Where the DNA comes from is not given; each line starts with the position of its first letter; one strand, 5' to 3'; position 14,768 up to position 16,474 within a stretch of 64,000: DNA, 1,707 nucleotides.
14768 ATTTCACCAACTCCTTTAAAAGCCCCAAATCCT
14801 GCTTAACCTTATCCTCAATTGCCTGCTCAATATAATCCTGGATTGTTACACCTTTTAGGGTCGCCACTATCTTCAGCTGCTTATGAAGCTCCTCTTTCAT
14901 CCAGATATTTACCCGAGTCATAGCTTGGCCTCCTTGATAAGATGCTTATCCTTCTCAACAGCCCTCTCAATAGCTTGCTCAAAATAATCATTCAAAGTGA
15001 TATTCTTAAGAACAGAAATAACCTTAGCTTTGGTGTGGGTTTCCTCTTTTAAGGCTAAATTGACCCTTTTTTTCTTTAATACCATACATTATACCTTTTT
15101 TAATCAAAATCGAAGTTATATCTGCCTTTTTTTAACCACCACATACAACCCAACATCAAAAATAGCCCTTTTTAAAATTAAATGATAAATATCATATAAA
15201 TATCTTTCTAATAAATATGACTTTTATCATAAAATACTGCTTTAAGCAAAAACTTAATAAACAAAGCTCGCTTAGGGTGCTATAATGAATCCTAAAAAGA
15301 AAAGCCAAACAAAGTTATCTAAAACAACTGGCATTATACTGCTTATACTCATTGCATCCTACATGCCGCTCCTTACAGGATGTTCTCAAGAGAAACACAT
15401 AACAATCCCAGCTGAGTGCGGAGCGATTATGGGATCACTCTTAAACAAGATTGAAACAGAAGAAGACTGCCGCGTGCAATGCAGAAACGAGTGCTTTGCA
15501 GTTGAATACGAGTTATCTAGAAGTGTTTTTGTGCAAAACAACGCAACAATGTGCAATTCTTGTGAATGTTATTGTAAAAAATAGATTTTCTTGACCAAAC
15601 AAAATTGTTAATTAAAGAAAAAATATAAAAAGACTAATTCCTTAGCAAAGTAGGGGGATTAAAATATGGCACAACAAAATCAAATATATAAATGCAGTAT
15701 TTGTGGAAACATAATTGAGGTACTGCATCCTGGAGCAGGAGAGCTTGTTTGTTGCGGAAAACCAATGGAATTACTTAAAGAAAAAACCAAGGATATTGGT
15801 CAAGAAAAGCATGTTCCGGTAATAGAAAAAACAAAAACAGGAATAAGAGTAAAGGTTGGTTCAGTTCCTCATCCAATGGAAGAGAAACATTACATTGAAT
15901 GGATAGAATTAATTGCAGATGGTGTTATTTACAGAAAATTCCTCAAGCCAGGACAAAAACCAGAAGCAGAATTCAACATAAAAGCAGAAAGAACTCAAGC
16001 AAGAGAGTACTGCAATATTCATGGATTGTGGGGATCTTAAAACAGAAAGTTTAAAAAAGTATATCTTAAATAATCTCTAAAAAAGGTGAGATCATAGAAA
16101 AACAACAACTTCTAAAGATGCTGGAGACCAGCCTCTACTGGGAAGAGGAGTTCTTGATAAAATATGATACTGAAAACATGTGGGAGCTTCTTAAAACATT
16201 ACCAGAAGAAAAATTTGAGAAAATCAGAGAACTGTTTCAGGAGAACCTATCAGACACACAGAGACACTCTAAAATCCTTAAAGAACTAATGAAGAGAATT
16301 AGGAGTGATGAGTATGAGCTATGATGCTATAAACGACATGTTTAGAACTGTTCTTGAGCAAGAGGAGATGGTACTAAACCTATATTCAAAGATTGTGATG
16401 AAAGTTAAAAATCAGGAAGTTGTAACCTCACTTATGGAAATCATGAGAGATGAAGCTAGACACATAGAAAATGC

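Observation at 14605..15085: Three tandem, translationally coupled ribbon-helix-helix genes head the giant-1 operon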

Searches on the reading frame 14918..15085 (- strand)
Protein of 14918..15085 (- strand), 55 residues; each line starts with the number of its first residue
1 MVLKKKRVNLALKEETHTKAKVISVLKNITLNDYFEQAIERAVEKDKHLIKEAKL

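Call 3: search_protein_families(library=pfam, proteins=[window:14918-15085:-], max_evalue=1)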
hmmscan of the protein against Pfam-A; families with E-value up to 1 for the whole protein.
window:14918-15085:- (55 aa): 4 families
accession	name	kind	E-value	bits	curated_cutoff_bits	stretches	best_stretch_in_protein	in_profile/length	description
PF09274.16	ParG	-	0.0023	18.4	21.4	1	4-40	33-69/76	ParG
PF10437.14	Lip_prot_lig_C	-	0.082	13.3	24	1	8-39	46-77/85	Bacterial lipoate protein ligase C-terminus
PF05534.18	HicB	-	0.088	13.2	21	1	6-39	18-51/51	HicB family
PF07362.18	CcdA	-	0.12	13.1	22.4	1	5-47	1-39/71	Post-segregation antitoxin CcdA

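Call 10: find_homologous_proteins(query=A1, max_evalue=0.001)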
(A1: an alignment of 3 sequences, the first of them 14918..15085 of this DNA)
Query A1 (3 sequences) (55 aa, profile of the alignment): 224 proteins with E <= 0.001 among 292 candidates; the best 120 are listed.
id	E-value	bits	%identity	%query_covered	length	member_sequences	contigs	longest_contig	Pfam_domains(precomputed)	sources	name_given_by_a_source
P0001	6.6e-27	111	100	100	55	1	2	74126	-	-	-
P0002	1.2e-25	107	64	80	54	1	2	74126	-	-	-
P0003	2.6e-25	106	87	100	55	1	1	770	-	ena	-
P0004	2.6e-25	106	87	100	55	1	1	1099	-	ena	-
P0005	4.4e-25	105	85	100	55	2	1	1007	-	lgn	-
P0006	8.2e-25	104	82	100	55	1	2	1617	-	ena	-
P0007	1.1e-24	104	85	100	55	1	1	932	-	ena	-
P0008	4.3e-24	102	59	98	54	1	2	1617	-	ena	-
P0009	7.7e-24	101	50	84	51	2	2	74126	PF09386.17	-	-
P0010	3.1e-23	99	62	76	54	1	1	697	-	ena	-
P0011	4.1e-23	99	80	100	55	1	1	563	-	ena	-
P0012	5.5e-23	99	65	89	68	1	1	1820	-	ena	-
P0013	1.2e-22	97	66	80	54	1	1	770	-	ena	-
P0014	1.4e-22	97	50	84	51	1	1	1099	PF19807.6,PF09386.17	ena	-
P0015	5.1e-22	95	59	93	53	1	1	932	-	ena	-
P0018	8.4e-22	95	67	82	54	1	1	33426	-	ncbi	-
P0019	9.8e-22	95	72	71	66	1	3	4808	-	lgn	-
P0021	1.7e-21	94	67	76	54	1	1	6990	-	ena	-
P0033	1.1e-20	91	58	95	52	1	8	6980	-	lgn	-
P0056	1.7e-19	87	64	82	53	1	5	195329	-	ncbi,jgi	-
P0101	5.2e-18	83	69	82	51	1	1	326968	-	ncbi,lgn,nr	ncbi:hypothetical protein GOV04_03110 [Candidatus Woesearchaeota archaeon]|nr:hypothetical protein [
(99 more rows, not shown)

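Call 12: find_encoding_contigs(protein=P0021, flank=7000, max_places=4)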
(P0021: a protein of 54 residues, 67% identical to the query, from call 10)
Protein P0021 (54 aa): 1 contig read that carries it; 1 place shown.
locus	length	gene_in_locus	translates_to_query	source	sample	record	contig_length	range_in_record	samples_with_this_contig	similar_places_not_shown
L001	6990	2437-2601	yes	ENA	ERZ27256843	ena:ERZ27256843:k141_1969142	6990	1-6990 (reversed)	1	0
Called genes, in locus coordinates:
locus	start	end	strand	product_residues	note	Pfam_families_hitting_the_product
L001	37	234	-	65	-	-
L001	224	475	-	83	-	-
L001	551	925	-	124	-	PF06397:Desulfoferrod_N, PF01880:Desulfoferrodox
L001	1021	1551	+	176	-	PF18306:LDcluster4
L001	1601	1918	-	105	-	-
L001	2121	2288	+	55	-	-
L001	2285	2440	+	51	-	-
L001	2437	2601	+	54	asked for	-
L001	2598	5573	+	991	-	PF19077:Big_13 (faint)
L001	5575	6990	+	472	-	?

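Call 13: find_encoding_contigs(protein=P0006, flank=3000, max_places=4)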
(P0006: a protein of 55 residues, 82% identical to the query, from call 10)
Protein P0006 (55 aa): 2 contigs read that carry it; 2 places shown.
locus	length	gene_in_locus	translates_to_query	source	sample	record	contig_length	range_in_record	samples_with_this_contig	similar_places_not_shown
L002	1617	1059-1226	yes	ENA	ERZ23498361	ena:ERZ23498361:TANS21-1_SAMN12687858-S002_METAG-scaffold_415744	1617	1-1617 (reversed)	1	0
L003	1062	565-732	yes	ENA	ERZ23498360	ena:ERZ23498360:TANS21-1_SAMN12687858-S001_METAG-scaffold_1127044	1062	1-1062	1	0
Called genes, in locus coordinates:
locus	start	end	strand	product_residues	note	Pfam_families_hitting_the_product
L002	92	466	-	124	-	PF06397:Desulfoferrod_N, PF01880:Desulfoferrodox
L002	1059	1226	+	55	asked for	-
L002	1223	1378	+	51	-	PF09386:ParD (weak)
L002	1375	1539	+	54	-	-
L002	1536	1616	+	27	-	?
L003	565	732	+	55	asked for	-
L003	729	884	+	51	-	PF09386:ParD (weak)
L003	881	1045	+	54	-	-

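Call 14: find_encoding_contigs(protein=P0101, flank=6000, max_places=3)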
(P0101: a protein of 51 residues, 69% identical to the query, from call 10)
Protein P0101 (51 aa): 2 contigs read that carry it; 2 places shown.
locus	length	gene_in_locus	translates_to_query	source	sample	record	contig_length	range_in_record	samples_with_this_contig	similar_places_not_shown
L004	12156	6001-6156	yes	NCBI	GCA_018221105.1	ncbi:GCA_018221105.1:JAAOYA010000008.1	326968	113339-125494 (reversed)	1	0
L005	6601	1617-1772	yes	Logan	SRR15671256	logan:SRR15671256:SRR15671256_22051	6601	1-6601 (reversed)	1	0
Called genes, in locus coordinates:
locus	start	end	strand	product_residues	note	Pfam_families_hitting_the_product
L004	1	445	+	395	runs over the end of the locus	PF00149:Metallophos, PF12850:Metallophos_2 (weak)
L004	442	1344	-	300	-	-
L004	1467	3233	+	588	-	-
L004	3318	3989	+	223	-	-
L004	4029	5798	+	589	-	-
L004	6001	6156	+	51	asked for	-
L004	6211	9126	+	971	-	PF19077:Big_13 (faint)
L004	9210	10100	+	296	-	-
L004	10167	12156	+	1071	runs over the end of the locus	PF01835:MG2 (faint)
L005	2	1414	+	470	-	?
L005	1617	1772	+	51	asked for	-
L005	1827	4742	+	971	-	PF19077:Big_13 (faint)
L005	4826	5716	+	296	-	-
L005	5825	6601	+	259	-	?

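Call 15: find_encoding_contigs(protein=P0056, flank=6000, max_places=3)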
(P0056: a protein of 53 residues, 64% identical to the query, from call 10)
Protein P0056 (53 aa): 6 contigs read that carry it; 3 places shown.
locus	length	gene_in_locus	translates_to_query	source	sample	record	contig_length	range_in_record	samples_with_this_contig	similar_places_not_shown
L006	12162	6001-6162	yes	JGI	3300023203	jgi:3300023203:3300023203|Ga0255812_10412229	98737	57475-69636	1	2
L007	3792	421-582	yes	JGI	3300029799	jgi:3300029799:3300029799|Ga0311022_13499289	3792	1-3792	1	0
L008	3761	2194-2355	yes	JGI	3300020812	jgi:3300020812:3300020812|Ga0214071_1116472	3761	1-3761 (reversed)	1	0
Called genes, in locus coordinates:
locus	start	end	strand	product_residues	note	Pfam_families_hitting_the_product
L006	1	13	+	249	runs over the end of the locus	PF00977:His_biosynth, PF03060:NMO (faint), PF01207:Dus (faint), PF05690:ThiG (weak)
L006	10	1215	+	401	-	PF00977:His_biosynth, PF01502:PRA-CH, PF01503:PRA-PH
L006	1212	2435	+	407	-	PF00815:Histidinol_dh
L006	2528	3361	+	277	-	-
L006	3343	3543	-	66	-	PF13275:S4_2, PF01479:S4 (weak)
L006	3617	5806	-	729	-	PF09826:Beta_propel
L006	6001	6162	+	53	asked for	-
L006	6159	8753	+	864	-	-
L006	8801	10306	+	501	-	-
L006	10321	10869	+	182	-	PF00173:Cyt-b5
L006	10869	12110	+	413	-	PF01794:Ferric_reduct, PF08022:FAD_binding_8, PF00175:NAD_binding_1 (weak)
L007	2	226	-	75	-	?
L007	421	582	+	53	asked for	-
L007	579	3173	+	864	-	-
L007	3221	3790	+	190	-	?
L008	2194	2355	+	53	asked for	-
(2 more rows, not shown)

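Call 16: find_encoding_contigs(protein=P0018, flank=6000, max_places=3)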
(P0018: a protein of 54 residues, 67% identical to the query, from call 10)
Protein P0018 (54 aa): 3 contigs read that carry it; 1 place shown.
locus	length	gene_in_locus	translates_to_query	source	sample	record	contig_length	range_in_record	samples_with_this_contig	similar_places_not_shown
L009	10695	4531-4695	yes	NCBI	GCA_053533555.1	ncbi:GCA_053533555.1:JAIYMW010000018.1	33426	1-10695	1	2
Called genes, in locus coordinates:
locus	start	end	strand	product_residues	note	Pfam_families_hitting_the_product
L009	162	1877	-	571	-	-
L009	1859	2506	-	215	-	-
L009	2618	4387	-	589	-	-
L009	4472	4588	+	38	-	-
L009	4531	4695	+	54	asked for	-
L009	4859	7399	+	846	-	PF05345:He_PIG, PF17963:Big_9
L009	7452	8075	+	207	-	PF13673:Acetyltransf_10 (weak)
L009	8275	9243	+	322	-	-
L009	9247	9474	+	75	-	-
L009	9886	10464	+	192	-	PF01022:HTH_5 (weak), PF12840:HTH_20 (faint)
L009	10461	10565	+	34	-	-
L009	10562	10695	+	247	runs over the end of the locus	-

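Call 24: find_related_loci(query=A3, collection=metagenome_contigs, flank=4500)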
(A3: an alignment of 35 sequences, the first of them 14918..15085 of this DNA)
Query A3 (55 aa) in metagenome_contigs; peptide patterns used: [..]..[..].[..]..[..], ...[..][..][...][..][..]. (x = any residue, [..] = any of these).
460 stretches matched a pattern; 61 encode a relative of the query (tblastn E <= 1e-3); 61 distinct loci.
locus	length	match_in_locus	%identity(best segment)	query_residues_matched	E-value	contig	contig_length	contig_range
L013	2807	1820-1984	98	1-55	1e-30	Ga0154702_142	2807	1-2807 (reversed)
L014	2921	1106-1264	62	2-54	1e-17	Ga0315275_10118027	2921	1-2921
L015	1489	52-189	67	6-51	2e-17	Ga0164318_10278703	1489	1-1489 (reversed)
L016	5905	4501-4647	67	6-54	3e-17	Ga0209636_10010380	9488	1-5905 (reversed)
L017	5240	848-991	67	3-50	6e-17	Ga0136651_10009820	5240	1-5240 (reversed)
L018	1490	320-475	62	3-54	9e-17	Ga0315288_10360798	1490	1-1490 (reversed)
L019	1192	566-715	60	6-55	1e-16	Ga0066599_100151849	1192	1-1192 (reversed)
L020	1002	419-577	60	2-54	2e-16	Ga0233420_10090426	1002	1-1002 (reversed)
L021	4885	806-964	60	2-54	2e-16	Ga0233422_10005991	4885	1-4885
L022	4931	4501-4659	60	2-54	2e-16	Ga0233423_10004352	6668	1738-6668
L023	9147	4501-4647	61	6-54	3e-16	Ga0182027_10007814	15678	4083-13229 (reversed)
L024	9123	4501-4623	71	6-46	3e-16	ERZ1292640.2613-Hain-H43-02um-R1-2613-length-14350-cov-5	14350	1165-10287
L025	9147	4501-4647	61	6-54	3e-16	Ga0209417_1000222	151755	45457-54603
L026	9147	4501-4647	61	6-54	4e-16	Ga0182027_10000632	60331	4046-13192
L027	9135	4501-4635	67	6-50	4e-16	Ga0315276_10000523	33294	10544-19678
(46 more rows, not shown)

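Call 40: search_solved_structures(query=A3, max_evalue=1, show_alignments=2)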
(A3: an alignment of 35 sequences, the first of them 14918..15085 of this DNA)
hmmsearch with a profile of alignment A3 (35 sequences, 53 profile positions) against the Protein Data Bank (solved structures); distinct sequences matched with E-value up to 1: 4.
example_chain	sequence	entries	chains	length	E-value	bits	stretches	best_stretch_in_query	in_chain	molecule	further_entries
1p94_A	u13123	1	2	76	0.0086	19.3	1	3-41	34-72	plasmid partition protein ParG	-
2kel_A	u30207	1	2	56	0.089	16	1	8-43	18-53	Uncharacterized protein 56B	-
2an7_A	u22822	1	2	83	0.12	15.6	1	3-32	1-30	Protein parD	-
4aai_A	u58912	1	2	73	0.69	13.2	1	3-48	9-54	ORF E73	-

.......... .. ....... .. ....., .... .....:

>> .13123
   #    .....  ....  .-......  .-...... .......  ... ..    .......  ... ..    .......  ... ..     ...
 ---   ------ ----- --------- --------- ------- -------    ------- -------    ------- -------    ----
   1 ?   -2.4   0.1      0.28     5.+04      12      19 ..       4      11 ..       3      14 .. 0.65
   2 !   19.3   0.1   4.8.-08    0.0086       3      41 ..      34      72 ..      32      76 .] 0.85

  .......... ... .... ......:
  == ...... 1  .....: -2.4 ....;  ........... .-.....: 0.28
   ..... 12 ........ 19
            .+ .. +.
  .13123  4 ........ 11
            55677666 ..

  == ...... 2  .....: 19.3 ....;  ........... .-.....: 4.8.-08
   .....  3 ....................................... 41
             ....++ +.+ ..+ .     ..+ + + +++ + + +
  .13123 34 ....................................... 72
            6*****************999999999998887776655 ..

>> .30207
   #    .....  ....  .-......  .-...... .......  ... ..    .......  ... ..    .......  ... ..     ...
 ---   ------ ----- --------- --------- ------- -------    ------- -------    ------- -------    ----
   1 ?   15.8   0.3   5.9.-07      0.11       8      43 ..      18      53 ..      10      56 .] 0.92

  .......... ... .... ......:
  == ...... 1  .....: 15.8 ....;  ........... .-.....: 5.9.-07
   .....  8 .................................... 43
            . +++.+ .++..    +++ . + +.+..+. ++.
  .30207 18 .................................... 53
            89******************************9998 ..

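Call 48: predict_structure(alignment_id=A3)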
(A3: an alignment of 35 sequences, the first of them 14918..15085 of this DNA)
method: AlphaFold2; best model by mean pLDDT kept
length: 55 residues; sequences in the alignment: 35
mean_pLDDT: 89.9   pTM: 0.66
mean pLDDT of the five models: 89.9, 89.9, 89.5, 88.4, 87.5
residues with pLDDT >= 90: 37; 70-90: 15; 50-70: 3; < 50: 0
segments of 3 or more residues with pLDDT < 50: none
pLDDT, mean of each block of 10 residues (from residue 1): 78 96 97 94 91 75
secondary structure, 60 per line:
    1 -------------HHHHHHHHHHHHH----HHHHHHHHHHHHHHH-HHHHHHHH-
elements in order: H14-26 H31-45 H47-54

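Call 53: fold_search(model_id=the predicted structure, library=pdb)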
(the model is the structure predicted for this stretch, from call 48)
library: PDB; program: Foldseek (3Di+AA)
matches with E <= 10: 98; with E <= 0.001: 0
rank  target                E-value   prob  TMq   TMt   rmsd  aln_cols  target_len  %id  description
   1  6iya_A                1.0e-01  1.00  0.73  0.83   0.9        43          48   16  Structure of the DNA binding domain of antitoxin CopASO (released 2019-01-16)
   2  2k9i_MODEL_1_A        1.1e-01  0.99  0.69  0.69   1.8        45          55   24  NMR structure of plasmid copy control protein ORF56 from sulfolobus islandicus (released 2009-10-20)
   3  3ft7_A                1.3e-01  1.00  0.72  0.86   1.8        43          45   26  Crystal structure of an extremely stable dimeric protein from sulfolobus islandicus (released 2009-10-20)
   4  6iya_C                1.3e-01  1.00  0.73  0.87   1.0        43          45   16  Structure of the DNA binding domain of antitoxin CopASO (released 2019-01-16)
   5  1par_A                1.8e-01  0.97  0.68  0.71   3.2        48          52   14  DNA RECOGNITION BY BETA-SHEETS IN THE ARC REPRESSOR-OPERATOR CRYSTAL STRUCTURE (released 1994-07-31)
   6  6gts_C                1.8e-01  0.96  0.60  0.42   2.1        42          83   24  Structure of the AtaT-AtaR complex bound DNA (released 2019-03-06)
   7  5zgn_A                1.8e-01  0.95  0.66  0.55   2.7        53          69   24  The crystal structure of KacTA-DNA complex (released 2019-04-03)
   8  8u12_A                2.1e-01  0.97  0.66  0.72   2.4        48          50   12  Crystal Structure of Antitoxin Protein Rv0298 of Type II Toxin-antitoxin Systems from Mycobacterium tuberculosis (released 2023-09-27)
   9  1myl_A                2.3e-01  0.97  0.64  0.75   1.6        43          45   19  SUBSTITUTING HYDROPHOBIC RESIDUES FOR A BURIED SALT BRIDGE ENHANCES PROTEIN STABILITY BUT DOES NOT REDUCE CONFORMATION (released 1995-01-26)
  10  6iya_F                2.3e-01  0.97  0.71  0.79   2.4        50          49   18  Structure of the DNA binding domain of antitoxin CopASO (released 2019-01-16)
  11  7nyw_I                2.3e-01  0.94  0.58  0.27   3.0        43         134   23  Cryo-EM structure of the MukBEF-MatP-DNA head module (released 2021-07-07)
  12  1bdv_D                2.5e-01  0.97  0.65  0.71   1.8        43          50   19  ARC FV10 COCRYSTAL (released 1999-01-06)
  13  2rbf_A                2.7e-01  0.99  0.68  0.83   1.2        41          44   20  Structure of the ribbon-helix-helix domain of Escherichia coli PutA (PutA52) complexed with operator DNA (O2) (released 2008-07-29)
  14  7etr_B                3.1e-01  0.93  0.69  0.54   3.0        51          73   22  Crystal structure of SO_1444-SO_1445 complex from Shewanella oneidensis (released 2022-03-23)
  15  1baz_B                3.6e-01  0.97  0.63  0.81   1.2        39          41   18  ARC REPRESSOR MUTANT PHE10VAL (released 1998-06-17)
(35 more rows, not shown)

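Call 71: search_protein_families(library=ncbifam, proteins=[window:14918-15085:-], max_evalue=0.1)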
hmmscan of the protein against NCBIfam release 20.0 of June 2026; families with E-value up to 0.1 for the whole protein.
window:14918-15085:- (55 aa): 1 family
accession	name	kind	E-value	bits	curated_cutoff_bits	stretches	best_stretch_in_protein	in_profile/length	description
NF058563.1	BT_2159_fam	equivalog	0.08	11.9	650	1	18-53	58-93/350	disaccharide 3-dehydrogenase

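Call 72: search_protein_families(library=padloc, proteins=[window:14918-15085:-], max_evalue=0.1)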
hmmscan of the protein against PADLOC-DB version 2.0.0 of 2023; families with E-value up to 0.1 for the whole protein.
window:14918-15085:- (55 aa): 0 families

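Call 73: find_encoding_contigs(protein=P0033, flank=5000, max_places=3)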
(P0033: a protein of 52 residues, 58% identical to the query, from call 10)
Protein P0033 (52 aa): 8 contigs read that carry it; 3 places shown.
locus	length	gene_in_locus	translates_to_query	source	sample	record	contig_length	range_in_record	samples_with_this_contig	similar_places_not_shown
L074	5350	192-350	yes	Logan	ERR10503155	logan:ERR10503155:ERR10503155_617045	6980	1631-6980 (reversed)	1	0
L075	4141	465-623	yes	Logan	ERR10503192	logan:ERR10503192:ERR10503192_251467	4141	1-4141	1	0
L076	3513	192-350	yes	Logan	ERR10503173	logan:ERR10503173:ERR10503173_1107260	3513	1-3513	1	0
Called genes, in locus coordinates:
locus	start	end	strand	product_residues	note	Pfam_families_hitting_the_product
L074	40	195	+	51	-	PF09386:ParD (weak)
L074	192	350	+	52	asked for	-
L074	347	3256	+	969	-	PF19077:Big_13 (faint)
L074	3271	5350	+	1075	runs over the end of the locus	-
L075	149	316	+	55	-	-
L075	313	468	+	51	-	PF09386:ParD (weak)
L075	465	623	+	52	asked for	-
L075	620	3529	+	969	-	PF19077:Big_13 (faint)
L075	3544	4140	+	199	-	?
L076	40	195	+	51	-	PF09386:ParD (weak)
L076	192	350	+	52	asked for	-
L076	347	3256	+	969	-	PF19077:Big_13 (faint)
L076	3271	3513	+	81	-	?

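Call 74: find_encoding_contigs(protein=P0019, flank=5000, max_places=3)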
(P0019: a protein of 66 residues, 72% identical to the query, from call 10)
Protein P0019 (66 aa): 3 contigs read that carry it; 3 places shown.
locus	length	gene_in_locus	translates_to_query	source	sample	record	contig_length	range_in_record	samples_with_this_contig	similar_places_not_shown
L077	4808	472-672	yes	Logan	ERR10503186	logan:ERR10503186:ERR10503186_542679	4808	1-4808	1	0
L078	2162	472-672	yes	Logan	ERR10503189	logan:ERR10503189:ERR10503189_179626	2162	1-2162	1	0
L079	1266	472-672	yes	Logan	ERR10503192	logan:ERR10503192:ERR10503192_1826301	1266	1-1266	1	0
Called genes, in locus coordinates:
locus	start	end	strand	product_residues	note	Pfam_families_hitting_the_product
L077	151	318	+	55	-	-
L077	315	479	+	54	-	PF09386:ParD (weak)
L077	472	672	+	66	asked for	-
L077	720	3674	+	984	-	PF19077:Big_13 (faint)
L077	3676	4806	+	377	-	?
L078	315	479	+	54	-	PF09386:ParD (weak)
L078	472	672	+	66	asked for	-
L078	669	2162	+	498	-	?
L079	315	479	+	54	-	PF09386:ParD (weak)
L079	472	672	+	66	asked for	-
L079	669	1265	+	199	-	?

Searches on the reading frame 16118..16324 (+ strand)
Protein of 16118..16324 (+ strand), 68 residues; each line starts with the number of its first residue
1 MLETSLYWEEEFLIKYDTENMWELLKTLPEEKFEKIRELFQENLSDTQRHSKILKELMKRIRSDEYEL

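Call 27: search_protein_families(library=pfam, proteins=[window:16118-16324:+], max_evalue=0.01)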
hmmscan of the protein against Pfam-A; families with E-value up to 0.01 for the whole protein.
window:16118-16324:+ (68 aa): 1 family
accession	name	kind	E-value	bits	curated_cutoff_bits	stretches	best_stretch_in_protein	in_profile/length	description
PF02915.23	Rubrerythrin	-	0.0014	19.4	22.8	1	24-65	20-60/137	Rubrerythrin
